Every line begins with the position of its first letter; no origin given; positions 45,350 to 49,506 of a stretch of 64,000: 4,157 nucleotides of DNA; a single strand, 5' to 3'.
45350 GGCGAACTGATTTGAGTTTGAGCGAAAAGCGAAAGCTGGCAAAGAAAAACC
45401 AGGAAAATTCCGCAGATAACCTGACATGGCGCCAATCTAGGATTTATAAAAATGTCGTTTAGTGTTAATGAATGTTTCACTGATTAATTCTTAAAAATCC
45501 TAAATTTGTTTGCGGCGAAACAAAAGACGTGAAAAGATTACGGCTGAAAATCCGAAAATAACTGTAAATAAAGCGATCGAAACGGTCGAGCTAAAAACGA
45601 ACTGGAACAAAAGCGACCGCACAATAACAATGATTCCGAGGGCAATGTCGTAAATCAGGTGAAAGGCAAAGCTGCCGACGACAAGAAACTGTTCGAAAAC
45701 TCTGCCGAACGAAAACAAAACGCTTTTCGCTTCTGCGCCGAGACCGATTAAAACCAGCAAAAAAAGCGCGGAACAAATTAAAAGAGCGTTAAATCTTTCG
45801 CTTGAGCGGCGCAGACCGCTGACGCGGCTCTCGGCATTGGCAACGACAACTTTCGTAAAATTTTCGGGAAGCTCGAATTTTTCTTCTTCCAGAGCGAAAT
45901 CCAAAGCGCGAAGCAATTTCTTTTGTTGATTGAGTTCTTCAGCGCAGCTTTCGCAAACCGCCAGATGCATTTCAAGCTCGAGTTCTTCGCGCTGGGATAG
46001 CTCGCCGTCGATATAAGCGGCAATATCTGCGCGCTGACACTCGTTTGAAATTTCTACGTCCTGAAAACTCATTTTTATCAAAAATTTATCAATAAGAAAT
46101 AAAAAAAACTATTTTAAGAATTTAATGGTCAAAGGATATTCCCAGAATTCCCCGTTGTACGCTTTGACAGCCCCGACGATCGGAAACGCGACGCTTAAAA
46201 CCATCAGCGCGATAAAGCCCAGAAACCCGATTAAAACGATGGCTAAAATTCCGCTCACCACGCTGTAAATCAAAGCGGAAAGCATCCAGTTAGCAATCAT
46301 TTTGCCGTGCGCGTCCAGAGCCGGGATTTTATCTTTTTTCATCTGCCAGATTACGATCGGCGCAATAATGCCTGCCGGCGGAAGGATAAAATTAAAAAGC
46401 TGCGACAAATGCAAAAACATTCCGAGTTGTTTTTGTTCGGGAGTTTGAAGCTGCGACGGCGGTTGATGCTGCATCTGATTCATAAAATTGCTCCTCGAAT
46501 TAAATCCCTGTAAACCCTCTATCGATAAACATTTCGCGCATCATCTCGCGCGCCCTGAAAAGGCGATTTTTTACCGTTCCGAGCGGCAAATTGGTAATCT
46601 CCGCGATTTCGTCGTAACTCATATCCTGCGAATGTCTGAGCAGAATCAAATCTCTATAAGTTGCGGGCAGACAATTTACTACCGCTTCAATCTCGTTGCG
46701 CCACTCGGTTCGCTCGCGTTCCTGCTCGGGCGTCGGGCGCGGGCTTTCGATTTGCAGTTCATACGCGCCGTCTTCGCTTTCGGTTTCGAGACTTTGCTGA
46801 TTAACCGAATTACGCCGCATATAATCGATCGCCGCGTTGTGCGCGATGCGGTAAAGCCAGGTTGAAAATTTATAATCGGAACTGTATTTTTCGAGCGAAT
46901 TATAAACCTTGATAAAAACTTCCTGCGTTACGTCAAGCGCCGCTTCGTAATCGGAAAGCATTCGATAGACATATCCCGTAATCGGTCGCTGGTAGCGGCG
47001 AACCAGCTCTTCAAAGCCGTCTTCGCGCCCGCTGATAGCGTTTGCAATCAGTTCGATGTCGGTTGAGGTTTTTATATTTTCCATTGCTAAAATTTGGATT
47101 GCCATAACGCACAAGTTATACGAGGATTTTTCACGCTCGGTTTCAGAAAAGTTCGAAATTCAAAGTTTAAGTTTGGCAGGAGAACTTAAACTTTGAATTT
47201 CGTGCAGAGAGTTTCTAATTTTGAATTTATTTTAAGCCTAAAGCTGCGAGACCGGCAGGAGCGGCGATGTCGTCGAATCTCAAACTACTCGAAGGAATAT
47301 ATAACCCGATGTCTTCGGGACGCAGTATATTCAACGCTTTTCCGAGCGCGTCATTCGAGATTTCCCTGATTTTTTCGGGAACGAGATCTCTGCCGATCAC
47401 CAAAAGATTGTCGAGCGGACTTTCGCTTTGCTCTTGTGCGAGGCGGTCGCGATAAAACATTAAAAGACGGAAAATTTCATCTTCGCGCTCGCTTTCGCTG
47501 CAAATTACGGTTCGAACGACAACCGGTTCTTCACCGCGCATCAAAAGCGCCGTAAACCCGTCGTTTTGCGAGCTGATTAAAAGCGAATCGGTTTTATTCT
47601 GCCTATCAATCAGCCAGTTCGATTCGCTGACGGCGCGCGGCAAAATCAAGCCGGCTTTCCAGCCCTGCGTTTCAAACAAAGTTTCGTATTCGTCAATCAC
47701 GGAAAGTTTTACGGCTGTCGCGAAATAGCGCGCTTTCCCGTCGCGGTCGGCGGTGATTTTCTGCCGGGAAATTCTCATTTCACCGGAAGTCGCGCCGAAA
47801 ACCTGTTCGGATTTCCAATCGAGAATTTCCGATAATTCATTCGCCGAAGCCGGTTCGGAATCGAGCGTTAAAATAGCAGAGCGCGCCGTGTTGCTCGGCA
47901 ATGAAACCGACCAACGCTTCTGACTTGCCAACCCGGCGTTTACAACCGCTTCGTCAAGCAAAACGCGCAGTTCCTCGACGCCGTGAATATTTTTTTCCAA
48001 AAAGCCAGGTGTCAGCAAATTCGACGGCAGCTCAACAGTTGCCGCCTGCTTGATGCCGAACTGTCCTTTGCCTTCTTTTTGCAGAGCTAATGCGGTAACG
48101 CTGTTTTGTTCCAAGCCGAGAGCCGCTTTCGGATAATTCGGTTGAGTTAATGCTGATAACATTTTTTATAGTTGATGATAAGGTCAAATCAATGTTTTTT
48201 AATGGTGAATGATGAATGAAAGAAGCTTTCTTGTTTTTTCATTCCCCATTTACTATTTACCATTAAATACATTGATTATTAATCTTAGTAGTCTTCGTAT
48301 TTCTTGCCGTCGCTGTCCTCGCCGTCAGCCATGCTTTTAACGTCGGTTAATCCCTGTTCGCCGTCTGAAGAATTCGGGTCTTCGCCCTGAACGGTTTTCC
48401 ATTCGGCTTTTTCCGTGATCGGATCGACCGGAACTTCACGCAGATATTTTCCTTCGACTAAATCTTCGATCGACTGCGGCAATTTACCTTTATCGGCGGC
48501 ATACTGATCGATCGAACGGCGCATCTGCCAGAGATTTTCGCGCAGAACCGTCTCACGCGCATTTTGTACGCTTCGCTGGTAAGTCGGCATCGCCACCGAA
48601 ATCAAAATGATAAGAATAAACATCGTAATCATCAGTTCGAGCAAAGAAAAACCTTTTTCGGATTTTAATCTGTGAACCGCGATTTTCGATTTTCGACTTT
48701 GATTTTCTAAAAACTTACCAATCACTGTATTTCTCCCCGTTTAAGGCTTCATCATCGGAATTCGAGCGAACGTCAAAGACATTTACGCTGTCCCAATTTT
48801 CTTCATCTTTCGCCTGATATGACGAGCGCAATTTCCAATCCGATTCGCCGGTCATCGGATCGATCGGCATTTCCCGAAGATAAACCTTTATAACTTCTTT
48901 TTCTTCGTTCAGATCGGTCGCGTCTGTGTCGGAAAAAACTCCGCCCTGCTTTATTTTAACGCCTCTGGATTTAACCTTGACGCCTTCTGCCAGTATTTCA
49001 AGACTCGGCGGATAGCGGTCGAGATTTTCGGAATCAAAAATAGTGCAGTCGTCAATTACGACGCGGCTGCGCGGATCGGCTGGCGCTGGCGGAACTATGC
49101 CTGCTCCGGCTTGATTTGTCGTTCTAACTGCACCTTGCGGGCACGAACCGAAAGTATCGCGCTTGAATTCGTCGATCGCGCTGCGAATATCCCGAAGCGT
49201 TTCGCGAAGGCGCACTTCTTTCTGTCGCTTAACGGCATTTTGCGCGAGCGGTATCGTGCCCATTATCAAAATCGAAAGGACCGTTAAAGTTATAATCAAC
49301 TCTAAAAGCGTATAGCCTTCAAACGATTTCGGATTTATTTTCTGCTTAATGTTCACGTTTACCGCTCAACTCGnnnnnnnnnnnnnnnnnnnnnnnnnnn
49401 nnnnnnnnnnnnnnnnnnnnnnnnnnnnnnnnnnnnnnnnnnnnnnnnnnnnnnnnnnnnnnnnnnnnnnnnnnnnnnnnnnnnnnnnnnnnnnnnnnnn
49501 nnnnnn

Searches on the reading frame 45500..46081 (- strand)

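Call 48: search_protein_families(library=pfam, proteins=[window:45500-46081:-], max_evalue=0.0001)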
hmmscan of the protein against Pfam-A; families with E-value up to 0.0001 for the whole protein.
window:45500-46081:- (193 aa): 1 family
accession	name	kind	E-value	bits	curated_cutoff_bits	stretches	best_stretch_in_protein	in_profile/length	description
PF13490.11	zf-HC2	-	1.7e-09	38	22.2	1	19-47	7-35/35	Putative zinc-finger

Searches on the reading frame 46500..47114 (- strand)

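Call 48: search_protein_families(library=pfam, proteins=[window:46500-47114:-], max_evalue=0.0001)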
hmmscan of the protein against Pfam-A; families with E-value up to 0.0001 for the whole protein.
window:46500-47114:- (204 aa): 3 families
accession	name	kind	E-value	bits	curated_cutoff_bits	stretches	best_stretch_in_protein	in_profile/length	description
PF04542.20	Sigma70_r2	-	2.1e-21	75.9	24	1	37-103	1-69/71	Sigma-70 region 2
PF08281.18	Sigma70_r4_2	-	1.8e-16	60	25.7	1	140-192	2-54/54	Sigma-70, region 4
PF04545.22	Sigma70_r4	-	8.2e-09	35.3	24.1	1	147-194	3-50/50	Sigma-70, region 4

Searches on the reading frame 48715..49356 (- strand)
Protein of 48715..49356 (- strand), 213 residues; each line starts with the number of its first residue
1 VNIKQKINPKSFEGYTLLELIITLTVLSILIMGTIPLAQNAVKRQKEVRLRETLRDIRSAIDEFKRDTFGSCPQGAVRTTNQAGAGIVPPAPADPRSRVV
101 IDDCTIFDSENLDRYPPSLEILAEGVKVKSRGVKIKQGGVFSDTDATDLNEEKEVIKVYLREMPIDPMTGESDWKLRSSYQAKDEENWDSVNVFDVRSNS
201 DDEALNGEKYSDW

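Call 48: search_protein_families(library=pfam, proteins=[window:48715-49356:-], max_evalue=0.0001)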
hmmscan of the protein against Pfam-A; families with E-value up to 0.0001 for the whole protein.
window:48715-49356:- (213 aa): 1 family
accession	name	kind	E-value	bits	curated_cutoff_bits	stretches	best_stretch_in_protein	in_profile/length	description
PF07963.17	N_methyl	-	2.6e-05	24.1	21.2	1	13-34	5-26/27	Prokaryotic N-terminal methylation motif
